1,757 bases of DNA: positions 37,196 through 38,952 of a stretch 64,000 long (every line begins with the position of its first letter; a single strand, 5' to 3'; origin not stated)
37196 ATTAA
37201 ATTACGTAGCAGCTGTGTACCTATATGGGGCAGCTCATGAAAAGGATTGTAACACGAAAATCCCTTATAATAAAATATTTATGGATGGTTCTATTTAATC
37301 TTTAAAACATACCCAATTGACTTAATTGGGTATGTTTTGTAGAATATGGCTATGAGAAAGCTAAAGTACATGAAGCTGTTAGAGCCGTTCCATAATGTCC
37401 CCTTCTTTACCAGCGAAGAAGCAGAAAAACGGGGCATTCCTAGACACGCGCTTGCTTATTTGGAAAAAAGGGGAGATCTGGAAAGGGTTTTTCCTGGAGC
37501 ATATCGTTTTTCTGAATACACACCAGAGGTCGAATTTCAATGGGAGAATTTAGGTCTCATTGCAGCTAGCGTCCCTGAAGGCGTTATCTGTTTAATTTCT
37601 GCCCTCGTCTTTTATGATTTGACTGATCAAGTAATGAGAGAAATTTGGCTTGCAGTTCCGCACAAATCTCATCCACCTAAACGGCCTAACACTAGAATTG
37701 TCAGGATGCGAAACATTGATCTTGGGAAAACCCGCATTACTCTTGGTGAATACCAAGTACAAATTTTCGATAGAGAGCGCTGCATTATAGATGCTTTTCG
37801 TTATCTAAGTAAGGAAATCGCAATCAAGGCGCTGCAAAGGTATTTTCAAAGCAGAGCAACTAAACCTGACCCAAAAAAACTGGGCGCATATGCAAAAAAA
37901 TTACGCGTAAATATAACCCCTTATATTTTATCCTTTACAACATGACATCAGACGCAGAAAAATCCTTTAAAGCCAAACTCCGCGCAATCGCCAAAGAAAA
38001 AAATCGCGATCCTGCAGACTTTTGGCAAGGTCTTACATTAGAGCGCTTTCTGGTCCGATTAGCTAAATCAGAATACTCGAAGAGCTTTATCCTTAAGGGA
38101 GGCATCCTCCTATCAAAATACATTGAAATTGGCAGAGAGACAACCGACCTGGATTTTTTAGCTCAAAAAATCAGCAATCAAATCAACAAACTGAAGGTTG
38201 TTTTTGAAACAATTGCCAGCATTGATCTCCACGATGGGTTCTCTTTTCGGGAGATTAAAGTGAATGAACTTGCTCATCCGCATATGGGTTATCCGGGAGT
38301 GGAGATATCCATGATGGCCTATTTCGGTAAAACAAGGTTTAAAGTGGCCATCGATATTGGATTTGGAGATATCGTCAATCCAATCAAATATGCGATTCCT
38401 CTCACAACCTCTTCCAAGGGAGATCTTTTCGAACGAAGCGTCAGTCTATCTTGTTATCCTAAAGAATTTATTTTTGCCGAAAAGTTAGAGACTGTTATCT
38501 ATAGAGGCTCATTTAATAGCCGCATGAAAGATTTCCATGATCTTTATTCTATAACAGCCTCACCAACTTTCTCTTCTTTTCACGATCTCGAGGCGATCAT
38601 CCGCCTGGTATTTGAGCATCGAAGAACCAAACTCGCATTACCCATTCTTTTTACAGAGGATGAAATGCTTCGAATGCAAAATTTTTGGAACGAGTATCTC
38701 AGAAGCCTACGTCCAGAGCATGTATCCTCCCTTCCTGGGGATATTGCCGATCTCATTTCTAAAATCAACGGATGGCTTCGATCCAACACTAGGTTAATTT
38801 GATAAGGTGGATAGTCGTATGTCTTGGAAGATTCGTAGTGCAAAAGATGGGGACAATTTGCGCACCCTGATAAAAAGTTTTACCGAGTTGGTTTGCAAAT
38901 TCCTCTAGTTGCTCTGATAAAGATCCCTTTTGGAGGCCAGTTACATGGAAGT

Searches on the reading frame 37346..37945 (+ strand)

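Call 76: search_protein_families(library=pfam, proteins=[window:37346-37945:+], max_evalue=0.001)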
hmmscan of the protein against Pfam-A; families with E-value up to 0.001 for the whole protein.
window:37346-37945:+ (199 aa): 1 family
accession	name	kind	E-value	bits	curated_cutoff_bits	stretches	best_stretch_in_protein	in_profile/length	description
PF13338.12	AbiEi_4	-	3.6e-11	43.4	25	1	19-55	12-48/49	Transcriptional regulator, AbiEi antitoxin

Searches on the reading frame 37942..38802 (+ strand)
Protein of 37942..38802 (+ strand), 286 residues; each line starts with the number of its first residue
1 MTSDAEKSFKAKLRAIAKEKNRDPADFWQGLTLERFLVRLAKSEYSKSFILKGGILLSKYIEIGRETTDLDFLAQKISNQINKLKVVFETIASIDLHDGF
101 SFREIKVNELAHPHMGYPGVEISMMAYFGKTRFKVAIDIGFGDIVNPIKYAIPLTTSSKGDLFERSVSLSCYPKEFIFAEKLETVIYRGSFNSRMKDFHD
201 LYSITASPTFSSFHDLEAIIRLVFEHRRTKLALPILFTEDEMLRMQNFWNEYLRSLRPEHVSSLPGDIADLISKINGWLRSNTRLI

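Call 76: search_protein_families(library=pfam, proteins=[window:37942-38802:+], max_evalue=0.001)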
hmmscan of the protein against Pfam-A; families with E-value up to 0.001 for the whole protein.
window:37942-38802:+ (286 aa): 1 family
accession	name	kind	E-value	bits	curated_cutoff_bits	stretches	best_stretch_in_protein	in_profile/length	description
PF08843.17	AbiEii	-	9e-33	114.6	22.5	1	35-259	1-226/238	Nucleotidyl transferase AbiEii toxin, Type IV TA system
